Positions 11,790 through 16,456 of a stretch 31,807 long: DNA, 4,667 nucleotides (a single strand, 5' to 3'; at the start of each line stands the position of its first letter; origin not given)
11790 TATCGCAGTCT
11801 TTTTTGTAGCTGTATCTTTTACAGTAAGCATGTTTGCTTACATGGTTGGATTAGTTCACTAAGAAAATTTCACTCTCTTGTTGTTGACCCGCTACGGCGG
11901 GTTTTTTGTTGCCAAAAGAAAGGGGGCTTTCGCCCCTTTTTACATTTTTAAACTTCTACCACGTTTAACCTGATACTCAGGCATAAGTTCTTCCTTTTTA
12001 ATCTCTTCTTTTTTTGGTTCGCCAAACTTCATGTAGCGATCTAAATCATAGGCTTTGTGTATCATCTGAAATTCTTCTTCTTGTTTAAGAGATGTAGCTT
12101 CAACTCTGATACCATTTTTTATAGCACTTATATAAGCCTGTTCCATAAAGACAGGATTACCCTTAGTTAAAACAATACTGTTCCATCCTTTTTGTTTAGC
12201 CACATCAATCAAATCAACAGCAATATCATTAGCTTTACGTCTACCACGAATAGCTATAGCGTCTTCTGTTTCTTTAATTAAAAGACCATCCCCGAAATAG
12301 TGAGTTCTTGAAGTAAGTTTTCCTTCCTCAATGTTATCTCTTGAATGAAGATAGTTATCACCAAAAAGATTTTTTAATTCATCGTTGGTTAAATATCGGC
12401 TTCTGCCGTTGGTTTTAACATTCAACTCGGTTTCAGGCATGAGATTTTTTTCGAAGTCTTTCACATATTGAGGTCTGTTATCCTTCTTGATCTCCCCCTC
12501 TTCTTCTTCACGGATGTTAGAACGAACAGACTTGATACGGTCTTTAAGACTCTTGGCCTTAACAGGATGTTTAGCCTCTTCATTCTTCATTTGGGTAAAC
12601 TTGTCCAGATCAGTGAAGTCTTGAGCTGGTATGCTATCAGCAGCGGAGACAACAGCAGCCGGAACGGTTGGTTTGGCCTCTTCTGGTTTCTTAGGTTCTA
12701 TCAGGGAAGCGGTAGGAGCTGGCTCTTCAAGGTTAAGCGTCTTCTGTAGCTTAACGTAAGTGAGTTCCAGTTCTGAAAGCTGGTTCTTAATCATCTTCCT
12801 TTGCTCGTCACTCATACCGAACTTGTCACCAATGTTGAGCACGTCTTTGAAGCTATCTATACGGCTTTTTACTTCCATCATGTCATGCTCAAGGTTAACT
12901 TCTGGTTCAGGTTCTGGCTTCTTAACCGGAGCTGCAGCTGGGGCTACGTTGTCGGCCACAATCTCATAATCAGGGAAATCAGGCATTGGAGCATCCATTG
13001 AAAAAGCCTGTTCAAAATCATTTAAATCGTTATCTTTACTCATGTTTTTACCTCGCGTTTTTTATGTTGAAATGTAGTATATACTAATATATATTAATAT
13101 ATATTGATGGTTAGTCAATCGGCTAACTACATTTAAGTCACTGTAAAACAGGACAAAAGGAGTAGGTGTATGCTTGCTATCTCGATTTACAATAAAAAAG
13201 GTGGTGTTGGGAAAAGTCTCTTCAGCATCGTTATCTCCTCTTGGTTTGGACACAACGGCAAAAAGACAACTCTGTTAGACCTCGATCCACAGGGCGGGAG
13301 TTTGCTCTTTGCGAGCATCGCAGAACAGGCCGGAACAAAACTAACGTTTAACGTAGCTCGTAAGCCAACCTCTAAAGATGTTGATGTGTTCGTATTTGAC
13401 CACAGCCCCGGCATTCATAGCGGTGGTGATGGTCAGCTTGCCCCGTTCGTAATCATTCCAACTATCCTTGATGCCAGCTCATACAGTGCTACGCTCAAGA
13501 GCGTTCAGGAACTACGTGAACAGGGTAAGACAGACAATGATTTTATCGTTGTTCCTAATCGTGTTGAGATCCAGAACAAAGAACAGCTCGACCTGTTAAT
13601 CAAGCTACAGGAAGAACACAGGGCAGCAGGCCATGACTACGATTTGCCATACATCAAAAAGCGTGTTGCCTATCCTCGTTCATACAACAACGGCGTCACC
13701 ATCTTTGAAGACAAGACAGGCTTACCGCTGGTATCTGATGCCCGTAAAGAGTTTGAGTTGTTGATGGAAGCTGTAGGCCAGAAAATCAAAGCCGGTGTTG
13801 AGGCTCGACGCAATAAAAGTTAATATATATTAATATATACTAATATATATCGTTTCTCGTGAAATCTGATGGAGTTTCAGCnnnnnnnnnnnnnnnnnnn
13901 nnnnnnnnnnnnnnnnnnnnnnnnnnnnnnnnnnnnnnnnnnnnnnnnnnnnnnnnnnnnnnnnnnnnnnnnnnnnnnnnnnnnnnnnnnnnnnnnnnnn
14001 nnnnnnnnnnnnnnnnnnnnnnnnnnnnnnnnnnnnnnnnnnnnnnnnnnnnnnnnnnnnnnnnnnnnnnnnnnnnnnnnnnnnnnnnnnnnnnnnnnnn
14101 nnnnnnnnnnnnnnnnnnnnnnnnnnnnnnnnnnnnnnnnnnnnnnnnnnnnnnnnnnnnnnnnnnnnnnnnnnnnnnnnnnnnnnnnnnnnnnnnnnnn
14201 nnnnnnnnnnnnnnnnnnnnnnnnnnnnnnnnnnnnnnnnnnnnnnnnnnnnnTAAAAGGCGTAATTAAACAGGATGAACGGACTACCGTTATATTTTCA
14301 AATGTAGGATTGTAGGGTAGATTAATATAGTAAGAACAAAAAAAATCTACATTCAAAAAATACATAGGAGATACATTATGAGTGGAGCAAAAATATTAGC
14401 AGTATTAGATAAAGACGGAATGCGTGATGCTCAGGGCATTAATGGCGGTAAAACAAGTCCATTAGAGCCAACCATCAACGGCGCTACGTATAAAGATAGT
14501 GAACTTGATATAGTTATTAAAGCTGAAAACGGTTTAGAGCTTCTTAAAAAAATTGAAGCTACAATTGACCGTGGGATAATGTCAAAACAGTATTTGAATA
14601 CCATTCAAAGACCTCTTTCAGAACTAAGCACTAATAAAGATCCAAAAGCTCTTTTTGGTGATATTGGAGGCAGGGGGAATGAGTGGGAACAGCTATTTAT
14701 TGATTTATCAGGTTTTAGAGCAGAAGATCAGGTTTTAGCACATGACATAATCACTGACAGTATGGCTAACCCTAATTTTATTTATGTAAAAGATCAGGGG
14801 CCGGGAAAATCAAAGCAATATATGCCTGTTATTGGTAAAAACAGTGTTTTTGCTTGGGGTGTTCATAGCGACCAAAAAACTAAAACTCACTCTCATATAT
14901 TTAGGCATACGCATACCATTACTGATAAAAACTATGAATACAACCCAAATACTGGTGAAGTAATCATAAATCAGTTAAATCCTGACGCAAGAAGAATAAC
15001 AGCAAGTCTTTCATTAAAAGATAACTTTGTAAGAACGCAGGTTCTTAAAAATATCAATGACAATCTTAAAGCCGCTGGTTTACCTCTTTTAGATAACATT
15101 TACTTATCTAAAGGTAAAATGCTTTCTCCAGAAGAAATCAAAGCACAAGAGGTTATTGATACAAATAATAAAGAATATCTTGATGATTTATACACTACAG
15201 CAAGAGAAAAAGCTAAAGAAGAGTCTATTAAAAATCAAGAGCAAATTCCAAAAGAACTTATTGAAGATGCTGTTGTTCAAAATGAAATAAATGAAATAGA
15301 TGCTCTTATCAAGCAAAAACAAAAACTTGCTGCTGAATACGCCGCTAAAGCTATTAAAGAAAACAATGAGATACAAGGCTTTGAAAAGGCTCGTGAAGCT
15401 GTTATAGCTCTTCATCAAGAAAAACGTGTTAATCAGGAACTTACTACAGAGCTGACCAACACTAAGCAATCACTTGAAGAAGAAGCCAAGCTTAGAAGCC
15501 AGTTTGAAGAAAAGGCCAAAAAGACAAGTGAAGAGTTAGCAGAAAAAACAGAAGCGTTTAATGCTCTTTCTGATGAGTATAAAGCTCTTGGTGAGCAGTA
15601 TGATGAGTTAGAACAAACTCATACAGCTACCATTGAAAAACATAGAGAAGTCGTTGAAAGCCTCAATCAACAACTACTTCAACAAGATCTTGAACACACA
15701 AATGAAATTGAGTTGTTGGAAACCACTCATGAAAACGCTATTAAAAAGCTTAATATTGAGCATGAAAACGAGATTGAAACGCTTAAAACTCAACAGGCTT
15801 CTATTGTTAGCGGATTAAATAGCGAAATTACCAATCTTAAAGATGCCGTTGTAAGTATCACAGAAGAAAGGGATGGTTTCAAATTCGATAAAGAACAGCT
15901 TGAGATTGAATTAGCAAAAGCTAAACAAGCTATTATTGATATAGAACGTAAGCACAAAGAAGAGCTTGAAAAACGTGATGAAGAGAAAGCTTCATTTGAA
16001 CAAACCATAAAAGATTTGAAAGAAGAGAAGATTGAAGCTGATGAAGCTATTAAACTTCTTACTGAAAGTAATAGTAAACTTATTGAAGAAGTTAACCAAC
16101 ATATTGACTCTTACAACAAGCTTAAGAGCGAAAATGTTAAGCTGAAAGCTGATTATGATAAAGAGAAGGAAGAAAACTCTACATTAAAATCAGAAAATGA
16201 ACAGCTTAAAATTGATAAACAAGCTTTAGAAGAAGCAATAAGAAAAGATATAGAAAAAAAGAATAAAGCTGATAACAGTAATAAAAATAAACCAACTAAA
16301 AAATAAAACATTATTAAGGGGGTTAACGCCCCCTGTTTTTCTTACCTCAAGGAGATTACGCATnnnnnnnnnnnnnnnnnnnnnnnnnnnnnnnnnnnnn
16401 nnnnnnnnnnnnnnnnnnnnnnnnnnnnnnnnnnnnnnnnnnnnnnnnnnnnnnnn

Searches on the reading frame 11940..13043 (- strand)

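Call 8: search_protein_families(library=pfam, proteins=[window:11940-13043:-], max_evalue=0.01)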
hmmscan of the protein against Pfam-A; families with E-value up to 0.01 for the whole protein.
window:11940-13043:- (367 aa): 3 families
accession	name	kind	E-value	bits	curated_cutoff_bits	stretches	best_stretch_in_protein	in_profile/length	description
PF18821.6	LPD7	-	2.8e-08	34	27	1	247-321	12-86/92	Large polyvalent protein-associated domain 7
PF11019.14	DUF2608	-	0.0045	17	22.6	0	52-108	188-243/244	Protein of unknown function (DUF2608)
PF07544.18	Med9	-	0.0055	17.2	26.9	0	153-201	17-66/80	RNA polymerase II transcription mediator complex subunit 9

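Call 9: search_protein_families(library=phrogs, proteins=[window:11940-13043:-], max_evalue=0.001)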
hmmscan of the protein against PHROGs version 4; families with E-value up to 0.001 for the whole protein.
window:11940-13043:- (367 aa): 0 families

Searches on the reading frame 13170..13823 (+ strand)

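Call 8: search_protein_families(library=pfam, proteins=[window:13170-13823:+], max_evalue=0.01)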
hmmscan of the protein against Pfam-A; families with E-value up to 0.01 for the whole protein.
window:13170-13823:+ (217 aa): 5 families
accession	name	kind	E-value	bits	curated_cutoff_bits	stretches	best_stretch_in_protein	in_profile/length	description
PF01656.29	CbiA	-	9.9e-12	45.4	25.4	1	4-176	1-123/125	CobQ/CobB/MinD/ParA nucleotide binding domain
PF13614.12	AAA_31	-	4e-09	37.1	27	1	3-57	3-57/177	AAA domain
PF09140.17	MipZ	-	1.9e-06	27.8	20.7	0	101-183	151-233/262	ATPase MipZ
PF10609.15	ParA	-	8.6e-06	25.8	27.1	1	4-45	6-47/246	NUBPL iron-transfer P-loop NTPase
PF02374.21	ArsA_ATPase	-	0.0037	17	24.3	0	10-41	9-40/305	Anion-transporting ATPase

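Call 9: search_protein_families(library=phrogs, proteins=[window:13170-13823:+], max_evalue=0.001)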
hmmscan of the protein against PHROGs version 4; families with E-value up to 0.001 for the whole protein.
window:13170-13823:+ (217 aa): 1 family
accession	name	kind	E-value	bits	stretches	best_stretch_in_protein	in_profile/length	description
phrog_164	-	DNA, RNA and nucleotide metabolism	4.4e-21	76.5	1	3-207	226-474/500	ParA-like partition protein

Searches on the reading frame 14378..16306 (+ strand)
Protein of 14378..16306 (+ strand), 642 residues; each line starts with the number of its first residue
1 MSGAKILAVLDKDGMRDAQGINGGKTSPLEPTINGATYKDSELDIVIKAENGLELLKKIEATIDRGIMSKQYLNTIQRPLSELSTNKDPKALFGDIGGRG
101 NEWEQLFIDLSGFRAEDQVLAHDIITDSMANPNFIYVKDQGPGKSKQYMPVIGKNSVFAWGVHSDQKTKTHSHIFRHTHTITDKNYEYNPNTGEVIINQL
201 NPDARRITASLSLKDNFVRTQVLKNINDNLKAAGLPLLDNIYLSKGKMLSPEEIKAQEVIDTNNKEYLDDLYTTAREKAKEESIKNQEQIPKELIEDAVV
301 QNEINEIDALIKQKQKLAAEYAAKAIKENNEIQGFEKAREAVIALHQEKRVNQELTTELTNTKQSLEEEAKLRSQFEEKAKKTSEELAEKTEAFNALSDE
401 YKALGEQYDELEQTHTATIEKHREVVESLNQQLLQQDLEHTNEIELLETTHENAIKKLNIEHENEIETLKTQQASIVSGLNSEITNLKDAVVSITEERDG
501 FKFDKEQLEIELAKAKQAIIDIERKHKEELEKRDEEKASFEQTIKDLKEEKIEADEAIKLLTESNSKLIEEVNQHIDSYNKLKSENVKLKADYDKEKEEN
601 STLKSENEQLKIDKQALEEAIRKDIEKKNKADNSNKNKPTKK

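Call 8: search_protein_families(library=pfam, proteins=[window:14378-16306:+], max_evalue=0.01)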
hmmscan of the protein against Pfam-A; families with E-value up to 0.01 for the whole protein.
window:14378-16306:+ (642 aa): 1 family
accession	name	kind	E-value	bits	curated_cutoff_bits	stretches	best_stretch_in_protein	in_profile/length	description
PF06005.17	ZapB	-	0.0003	21.6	31.5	1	567-623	8-64/71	Cell division protein ZapB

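Call 9: search_protein_families(library=phrogs, proteins=[window:14378-16306:+], max_evalue=0.001)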
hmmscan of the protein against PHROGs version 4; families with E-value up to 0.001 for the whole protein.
window:14378-16306:+ (642 aa): 0 families
